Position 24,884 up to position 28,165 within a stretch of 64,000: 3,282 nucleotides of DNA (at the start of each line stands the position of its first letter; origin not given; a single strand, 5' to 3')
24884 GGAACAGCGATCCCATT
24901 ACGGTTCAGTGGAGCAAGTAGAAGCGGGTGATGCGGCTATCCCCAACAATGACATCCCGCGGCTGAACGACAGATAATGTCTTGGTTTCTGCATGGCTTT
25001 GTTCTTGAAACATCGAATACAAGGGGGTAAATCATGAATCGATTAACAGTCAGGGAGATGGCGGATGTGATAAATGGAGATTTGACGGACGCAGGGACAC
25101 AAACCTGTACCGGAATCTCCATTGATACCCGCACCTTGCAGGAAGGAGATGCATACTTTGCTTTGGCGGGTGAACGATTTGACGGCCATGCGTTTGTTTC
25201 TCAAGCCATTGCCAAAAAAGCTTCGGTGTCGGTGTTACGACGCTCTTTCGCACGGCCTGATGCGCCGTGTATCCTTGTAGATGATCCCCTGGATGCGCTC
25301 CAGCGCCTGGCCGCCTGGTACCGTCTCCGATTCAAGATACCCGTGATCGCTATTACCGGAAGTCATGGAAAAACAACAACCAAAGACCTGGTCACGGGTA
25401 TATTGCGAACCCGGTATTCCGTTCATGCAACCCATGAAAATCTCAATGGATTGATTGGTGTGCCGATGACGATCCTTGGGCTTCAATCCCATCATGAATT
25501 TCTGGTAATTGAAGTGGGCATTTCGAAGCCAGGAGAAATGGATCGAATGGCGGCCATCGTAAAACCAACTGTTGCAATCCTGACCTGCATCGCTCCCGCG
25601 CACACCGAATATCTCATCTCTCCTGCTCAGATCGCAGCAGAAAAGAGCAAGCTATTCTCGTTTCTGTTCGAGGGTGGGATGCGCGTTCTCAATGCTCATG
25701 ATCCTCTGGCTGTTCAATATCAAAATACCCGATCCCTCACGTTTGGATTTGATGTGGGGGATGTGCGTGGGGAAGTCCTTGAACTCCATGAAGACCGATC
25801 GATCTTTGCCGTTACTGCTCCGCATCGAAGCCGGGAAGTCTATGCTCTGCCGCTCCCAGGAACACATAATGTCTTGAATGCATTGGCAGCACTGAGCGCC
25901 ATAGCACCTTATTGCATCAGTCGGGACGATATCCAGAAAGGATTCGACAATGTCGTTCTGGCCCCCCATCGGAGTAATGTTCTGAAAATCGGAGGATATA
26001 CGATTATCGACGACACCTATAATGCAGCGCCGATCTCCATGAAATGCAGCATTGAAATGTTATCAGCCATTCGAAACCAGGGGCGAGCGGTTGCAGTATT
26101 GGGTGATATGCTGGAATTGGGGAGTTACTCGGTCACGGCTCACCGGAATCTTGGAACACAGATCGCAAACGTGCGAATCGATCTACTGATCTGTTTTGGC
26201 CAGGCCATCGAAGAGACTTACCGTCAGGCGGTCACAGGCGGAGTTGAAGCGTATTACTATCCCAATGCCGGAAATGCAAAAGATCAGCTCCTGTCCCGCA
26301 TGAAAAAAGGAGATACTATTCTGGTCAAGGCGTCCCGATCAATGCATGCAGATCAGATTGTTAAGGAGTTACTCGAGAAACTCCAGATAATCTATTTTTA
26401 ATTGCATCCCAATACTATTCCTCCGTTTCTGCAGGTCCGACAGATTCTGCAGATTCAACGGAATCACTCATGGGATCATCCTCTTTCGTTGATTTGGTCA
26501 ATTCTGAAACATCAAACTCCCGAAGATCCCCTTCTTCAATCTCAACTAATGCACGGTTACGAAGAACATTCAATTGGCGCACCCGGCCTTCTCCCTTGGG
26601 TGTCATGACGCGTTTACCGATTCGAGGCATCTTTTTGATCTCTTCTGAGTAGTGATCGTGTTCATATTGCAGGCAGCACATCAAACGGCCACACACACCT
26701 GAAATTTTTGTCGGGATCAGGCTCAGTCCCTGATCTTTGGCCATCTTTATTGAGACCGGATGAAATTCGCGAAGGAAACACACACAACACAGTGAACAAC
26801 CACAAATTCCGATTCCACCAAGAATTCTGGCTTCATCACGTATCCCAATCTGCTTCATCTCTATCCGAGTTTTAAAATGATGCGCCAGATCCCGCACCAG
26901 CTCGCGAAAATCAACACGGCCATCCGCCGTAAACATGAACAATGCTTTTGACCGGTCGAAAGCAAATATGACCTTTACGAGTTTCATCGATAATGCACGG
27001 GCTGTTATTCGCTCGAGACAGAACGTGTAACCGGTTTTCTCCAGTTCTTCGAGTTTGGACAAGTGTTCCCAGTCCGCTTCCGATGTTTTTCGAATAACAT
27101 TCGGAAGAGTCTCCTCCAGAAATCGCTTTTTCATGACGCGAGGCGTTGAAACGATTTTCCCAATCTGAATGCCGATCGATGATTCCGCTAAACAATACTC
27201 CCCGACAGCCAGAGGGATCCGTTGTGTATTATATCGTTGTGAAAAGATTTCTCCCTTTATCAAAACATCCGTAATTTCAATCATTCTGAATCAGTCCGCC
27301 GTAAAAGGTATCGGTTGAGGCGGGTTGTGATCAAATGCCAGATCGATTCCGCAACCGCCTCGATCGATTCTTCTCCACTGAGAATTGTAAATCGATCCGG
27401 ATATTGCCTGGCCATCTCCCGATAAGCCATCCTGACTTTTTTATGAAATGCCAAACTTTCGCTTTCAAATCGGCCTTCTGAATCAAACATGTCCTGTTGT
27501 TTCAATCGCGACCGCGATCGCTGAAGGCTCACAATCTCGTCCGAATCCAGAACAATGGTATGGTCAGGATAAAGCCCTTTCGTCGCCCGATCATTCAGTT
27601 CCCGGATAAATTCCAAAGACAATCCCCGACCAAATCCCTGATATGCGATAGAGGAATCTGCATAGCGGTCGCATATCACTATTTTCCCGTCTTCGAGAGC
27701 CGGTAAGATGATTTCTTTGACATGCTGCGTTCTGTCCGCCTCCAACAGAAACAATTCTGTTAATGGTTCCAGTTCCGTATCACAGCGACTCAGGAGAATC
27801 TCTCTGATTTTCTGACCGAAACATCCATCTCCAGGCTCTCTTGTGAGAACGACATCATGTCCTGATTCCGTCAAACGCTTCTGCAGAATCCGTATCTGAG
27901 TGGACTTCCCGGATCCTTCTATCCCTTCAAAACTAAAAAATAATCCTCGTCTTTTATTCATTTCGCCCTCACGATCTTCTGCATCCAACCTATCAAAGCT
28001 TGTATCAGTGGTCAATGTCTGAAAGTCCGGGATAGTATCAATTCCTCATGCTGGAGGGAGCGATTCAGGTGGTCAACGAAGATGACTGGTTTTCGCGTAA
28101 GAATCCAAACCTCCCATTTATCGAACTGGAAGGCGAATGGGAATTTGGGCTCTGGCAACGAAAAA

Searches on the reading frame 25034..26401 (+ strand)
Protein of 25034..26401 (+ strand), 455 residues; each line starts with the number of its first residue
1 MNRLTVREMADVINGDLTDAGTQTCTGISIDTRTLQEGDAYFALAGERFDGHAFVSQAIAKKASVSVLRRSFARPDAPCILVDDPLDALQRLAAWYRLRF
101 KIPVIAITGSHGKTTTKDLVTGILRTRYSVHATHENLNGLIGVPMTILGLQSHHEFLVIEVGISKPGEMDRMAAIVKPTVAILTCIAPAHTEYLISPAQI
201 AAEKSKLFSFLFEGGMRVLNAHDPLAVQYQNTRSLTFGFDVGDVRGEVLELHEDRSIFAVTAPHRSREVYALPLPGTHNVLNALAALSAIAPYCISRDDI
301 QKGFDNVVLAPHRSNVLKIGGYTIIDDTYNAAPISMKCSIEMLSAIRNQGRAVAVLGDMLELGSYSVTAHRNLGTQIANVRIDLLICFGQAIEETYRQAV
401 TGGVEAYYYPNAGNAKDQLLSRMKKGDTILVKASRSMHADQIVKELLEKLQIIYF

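Call 27: search_protein_families(library=pfam, proteins=[window:25034-26401:+], max_evalue=0.00001)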
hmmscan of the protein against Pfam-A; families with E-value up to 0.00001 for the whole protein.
window:25034-26401:+ (455 aa): 3 families
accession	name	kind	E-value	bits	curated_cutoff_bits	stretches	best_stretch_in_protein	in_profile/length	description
PF08245.18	Mur_ligase_M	-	4.2e-38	131.8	24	1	107-289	1-199/200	Mur ligase middle domain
PF02875.26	Mur_ligase_C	-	2.1e-16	61.3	28.4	1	312-435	1-127/127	Mur ligase, glutamate ligase domain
PF01225.30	Mur_ligase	-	5.2e-07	30.4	21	1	26-93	3-91/95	Mur ligase family, catalytic domain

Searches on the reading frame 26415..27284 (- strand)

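Call 28: search_protein_families(library=pfam, proteins=[window:26415-27284:-], max_evalue=0.00001)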
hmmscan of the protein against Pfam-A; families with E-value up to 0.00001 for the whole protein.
window:26415-27284:- (289 aa): 1 family
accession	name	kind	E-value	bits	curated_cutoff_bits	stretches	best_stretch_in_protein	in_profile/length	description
PF04468.17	PSP1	-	7.5e-30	103.5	27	1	62-146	2-86/86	PSP1 C-terminal conserved region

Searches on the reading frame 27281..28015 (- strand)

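Call 28: search_protein_families(library=pfam, proteins=[window:27281-28015:-], max_evalue=0.00001)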
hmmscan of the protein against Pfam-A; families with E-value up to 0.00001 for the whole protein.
window:27281-28015:- (244 aa): 1 family
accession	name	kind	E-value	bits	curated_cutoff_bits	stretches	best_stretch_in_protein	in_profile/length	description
PF02223.23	Thymidylate_kin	-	1.9e-50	171.6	27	1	29-225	1-185/185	Thymidylate kinase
